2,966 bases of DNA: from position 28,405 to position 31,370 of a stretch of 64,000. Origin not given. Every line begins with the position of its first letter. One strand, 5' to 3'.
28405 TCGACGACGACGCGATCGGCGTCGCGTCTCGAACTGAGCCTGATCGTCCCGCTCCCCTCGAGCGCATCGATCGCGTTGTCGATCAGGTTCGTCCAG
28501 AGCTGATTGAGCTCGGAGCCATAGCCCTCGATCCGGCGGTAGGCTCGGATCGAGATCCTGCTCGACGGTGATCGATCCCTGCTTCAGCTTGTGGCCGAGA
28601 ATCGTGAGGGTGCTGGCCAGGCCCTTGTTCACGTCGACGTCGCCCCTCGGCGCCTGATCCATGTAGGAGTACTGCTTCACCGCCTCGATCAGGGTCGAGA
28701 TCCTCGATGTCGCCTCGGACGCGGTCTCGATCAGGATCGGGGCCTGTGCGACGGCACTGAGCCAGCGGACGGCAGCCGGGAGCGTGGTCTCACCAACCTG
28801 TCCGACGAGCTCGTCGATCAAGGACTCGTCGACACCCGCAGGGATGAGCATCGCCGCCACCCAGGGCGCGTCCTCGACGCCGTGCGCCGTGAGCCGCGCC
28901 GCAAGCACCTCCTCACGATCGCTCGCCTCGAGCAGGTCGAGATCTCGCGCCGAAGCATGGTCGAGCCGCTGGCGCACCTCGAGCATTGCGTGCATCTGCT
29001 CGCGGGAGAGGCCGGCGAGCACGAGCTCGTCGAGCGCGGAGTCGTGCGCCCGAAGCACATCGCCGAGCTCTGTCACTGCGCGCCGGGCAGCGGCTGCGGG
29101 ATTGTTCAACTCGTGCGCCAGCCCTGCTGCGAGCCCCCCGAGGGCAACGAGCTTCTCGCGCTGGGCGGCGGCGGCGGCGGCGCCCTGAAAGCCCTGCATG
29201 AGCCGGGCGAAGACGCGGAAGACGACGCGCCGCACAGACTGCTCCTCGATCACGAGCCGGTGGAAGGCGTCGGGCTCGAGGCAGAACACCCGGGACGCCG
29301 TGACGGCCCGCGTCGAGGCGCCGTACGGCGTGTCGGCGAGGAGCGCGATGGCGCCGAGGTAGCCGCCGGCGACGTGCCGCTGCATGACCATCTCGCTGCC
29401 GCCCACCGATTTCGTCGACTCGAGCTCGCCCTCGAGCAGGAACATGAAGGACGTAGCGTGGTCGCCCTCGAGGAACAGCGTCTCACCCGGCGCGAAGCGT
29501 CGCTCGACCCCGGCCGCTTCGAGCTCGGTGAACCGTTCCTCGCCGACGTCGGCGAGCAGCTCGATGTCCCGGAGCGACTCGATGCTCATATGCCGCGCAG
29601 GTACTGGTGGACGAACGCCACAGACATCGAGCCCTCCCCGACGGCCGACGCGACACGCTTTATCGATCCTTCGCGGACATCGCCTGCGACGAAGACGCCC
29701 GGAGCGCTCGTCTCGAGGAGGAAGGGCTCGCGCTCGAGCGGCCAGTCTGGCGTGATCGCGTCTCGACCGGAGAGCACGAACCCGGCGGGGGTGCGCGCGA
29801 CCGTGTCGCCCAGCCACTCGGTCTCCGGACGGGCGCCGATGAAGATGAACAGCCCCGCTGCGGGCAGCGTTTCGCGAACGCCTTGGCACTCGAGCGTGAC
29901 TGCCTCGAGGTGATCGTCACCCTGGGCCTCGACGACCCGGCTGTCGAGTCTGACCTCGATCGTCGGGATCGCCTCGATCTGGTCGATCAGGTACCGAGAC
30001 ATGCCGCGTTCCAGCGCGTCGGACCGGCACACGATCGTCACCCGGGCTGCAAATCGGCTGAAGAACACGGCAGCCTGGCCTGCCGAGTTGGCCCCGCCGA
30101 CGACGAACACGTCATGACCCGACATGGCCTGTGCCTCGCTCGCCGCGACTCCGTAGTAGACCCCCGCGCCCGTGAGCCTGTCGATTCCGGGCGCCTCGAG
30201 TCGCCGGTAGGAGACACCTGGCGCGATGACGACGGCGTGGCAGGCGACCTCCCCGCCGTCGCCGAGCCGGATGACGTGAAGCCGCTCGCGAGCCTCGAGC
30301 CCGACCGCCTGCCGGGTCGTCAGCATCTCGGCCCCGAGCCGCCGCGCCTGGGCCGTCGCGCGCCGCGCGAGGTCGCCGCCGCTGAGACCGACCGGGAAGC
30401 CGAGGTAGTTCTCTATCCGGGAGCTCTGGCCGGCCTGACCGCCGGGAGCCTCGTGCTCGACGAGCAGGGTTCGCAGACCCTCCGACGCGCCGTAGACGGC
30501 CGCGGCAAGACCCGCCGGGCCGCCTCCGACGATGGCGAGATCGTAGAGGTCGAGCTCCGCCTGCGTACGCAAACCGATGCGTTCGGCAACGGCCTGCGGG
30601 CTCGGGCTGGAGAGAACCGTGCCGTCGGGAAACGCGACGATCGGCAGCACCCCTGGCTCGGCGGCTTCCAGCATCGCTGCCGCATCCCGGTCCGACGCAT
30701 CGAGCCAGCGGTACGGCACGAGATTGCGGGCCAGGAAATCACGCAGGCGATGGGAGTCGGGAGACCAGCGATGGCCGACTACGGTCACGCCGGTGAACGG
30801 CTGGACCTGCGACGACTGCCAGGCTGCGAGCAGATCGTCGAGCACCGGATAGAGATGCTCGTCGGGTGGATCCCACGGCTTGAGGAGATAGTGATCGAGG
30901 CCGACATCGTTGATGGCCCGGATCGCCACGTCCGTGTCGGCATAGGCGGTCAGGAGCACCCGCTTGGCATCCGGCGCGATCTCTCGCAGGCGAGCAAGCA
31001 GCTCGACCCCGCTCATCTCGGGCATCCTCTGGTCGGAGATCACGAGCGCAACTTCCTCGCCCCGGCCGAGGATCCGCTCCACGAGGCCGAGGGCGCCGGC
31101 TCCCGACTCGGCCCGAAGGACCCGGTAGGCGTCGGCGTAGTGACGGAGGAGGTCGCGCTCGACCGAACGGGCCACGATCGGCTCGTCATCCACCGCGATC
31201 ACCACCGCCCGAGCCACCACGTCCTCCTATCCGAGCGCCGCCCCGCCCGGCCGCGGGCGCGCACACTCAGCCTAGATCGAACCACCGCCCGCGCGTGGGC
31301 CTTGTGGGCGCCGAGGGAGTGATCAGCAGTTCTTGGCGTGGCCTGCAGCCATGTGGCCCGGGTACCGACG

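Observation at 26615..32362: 5.7-kb tRNA-Arg(TCT)-flanked island without an integrase, carrying a signalling module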

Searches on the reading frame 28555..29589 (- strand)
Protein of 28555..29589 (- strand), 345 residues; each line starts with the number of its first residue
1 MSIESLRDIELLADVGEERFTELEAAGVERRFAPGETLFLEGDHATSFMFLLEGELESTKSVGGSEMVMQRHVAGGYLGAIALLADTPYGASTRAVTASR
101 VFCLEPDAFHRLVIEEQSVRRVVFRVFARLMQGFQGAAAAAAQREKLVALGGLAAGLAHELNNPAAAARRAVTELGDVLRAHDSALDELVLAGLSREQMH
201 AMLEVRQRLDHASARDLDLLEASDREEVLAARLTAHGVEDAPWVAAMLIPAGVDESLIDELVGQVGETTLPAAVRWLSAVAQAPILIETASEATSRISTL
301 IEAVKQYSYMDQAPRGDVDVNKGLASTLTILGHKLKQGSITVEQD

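Call 53: search_protein_families(library=ncbifam, proteins=[window:28555-29589:-], max_evalue=0.001)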
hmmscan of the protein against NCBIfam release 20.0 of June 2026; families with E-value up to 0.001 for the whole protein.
window:28555-29589:- (345 aa): 9 families
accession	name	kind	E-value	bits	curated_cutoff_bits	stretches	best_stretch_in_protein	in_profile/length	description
NF006901.0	PRK09392.1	equivalog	6.7e-09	35.4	211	1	3-129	6-132/236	transcriptional activator FtrB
NF041163.2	encap_f2b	equivalog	9.9e-09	34.8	400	1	4-128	71-198/450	family 2B encapsulin nanocompartment shell protein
NF058543.1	ActPatMycb56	equivalog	3.4e-08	32.7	460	1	10-130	2-122/317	acetyltransferase Pat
NF038348.1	T2SS_HK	subfamily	3.8e-07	28.9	450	1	110-175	295-352/574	histidine kinase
NF052574.1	HisKinEspCMyxo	equivalog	4.5e-06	25.1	1200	0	143-167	410-434/785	serine histidine kinase EspC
NF007688.0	PRK10364.1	equivalog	5.8e-06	25.3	479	1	134-167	224-257/460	two-component system sensor histidine kinase ZraS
NF050815.1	TransActFtrBCaul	equivalog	2e-05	23.9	300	1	5-128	10-133/251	transcriptional activator FtrB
TIGR03896.1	cyc_nuc_ocin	subfamily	0.0002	20.8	161.05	1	3-131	136-266/317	bacteriocin-type transport-associated protein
NF008732.0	PRK11753.1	equivalog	0.00063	19.3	266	1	29-132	25-127/214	cAMP-activated global transcriptional regulator CRP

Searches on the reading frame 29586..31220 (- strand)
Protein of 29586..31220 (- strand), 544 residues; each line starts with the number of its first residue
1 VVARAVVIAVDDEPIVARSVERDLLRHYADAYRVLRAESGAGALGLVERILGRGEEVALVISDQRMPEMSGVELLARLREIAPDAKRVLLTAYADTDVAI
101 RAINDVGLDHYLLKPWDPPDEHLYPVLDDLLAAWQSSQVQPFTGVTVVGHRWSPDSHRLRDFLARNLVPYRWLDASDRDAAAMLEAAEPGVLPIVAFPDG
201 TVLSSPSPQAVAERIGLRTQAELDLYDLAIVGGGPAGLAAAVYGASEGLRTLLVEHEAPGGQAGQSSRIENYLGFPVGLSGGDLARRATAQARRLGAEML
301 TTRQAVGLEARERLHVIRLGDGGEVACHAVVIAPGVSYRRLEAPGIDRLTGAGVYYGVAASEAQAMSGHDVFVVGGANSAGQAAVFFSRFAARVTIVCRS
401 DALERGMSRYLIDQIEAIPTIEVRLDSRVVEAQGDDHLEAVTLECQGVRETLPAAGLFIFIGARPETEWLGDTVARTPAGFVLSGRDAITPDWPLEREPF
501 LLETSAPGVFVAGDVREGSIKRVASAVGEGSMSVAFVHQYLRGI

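Call 7: search_protein_families(library=pfam, proteins=[window:29586-31220:-], max_evalue=0.01)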
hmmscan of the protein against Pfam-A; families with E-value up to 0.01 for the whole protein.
window:29586-31220:- (544 aa): 12 families
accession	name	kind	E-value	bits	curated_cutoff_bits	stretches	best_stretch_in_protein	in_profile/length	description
PF07992.20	Pyr_redox_2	-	4.3e-35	122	26.1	1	226-530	1-291/291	Pyridine nucleotide-disulphide oxidoreductase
PF00072.30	Response_reg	-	1.9e-17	63.8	30.2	1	7-119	1-104/111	Response regulator receiver domain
PF13738.12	Pyr_redox_3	-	1.3e-11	44.8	30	1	322-432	120-229/305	Pyridine nucleotide-disulphide oxidoreductase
PF00070.33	Pyr_redox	-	2.9e-09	37.7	22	1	371-444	2-80/82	Pyridine nucleotide-disulphide oxidoreductase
PF01266.30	DAO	-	3e-09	37.3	27.9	2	227-268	1-44/353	FAD dependent oxidoreductase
PF12831.13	FAD_oxidored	-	1.6e-06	28.2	27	1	227-263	1-38/416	FAD dependent oxidoreductase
PF03486.20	HI0933_like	-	2.1e-05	24.6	50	1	227-258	2-33/244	HI0933-like protein Rossmann domain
PF00890.30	FAD_binding_2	-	2.5e-05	24.1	20.4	1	227-263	1-38/414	FAD binding domain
PF13450.12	NAD_binding_8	-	0.00015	22.4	21.9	1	230-266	1-38/68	NAD(P)-binding Rossmann-like domain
PF01946.23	Thi4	-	0.00021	21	26.2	1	226-263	18-57/235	Thi4 family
PF01494.25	FAD_binding_3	-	0.002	17.9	22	1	227-264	3-40/349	FAD binding domain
PF01134.28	GIDA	-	0.0091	15.5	22.1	1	227-257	1-31/391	Glucose inhibited division protein A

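Call 31: find_related_loci(query=window:29586-31220:-, collection=metagenome_contigs, flank=10000)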
Query window:29586-31220:- (544 aa) in metagenome_contigs; peptide patterns used: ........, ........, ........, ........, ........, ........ (x = any residue, [..] = any of these).
600 stretches matched a pattern (row limit reached: there are more); 463 encode a relative of the query (tblastn E <= 1e-3); the best 80 are kept; 80 distinct loci.
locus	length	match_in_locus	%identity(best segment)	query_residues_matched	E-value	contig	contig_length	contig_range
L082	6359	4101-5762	58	1-544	0e+0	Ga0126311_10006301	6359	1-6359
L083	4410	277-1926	58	1-541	0e+0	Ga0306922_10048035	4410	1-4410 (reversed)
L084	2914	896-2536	57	4-541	0e+0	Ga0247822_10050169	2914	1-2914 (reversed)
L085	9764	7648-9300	58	2-544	0e+0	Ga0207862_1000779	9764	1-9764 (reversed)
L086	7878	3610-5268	56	2-544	0e+0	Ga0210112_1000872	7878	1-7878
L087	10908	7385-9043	56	2-544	0e+0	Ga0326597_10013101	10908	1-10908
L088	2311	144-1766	57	4-541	0e+0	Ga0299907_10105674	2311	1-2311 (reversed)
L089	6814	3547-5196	51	2-541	0e+0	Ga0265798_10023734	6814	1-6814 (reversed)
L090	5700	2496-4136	50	4-541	0e+0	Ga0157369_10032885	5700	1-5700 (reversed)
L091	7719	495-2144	51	1-541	0e+0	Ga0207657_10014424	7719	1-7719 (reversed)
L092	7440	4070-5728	50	1-544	0e+0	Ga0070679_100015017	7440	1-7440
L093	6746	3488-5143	57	2-544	0e+0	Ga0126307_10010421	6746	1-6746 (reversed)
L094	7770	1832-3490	51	2-544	0e+0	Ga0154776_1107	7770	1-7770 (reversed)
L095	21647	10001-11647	49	6-544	0e+0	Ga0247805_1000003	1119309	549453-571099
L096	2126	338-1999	55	1-540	0e+0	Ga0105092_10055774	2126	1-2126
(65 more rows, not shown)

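Call 53: search_protein_families(library=ncbifam, proteins=[window:29589-31220:-], max_evalue=0.001)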
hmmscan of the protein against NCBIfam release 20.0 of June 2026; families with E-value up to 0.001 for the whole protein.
window:29589-31220:- (544 aa): 97 families (the best 25 are shown)
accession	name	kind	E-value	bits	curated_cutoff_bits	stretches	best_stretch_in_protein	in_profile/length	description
TIGR01292.1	TRX_reduct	equivalog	1.1e-58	198.4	343.45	1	226-541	1-300/300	thioredoxin-disulfide reductase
TIGR03143.1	AhpF_homolog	hypoth_equivalog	4.3e-47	160.9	687.65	1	224-542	3-309/555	putative alkyl hydroperoxide reductase F subunit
TIGR03140.1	AhpF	equivalog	7.2e-42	143.6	502.9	1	219-533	206-504/515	alkyl hydroperoxide reductase subunit F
NF053512.1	nitric_RR_NosR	exception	2.2e-32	112.6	400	1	7-133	1-117/422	response regulator c-di-GMP phosphodiesterase, NosR family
NF007614.0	PRK10262.1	equivalog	2e-28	99.5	644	1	228-543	9-316/321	thioredoxin-disulfide reductase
TIGR04018.1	Bthiol_YpdA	hypoth_equivalog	1.9e-17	63.1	339.9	1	321-519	108-292/316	YpdA family putative bacillithiol disulfide reductase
TIGR02053.1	MerA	equivalog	1.7e-13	50.4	454.45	1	316-530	118-321/465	mercury(II) reductase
NF046020.1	HisKinCckABruc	equivalog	1.9e-12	45.9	1000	1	4-116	749-854/868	cell cycle histidine kinase CckA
NF011695.0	PRK15115.1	equivalog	6.6e-12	44.9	763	1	5-136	7-127/445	two-component system response regulator GlrR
TIGR01350.1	lipoamide_DH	equivalog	1.9e-11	43.3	408.8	1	226-262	2-38/461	dihydrolipoyl dehydrogenase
NF008469.0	PRK11361.1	equivalog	2.1e-11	43.2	714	1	1-117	1-108/461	acetoacetate metabolism transcriptional regulator AtoC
NF006900.1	PRK09390.1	equivalog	7.5e-11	41.9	255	1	1-133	1-122/203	response regulator FixJ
TIGR01818.1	ntrC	equivalog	1.4e-09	37.2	558.6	1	10-117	4-102/463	nitrogen regulation protein NR(I)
NF007708.0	PRK10403.1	equivalog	2e-09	37.2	343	1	7-118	9-113/215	nitrate/nitrite response regulator protein NarP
NF007935.0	PRK10651.1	equivalog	2e-09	37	250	1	4-120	6-115/216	two-component system response regulator NarL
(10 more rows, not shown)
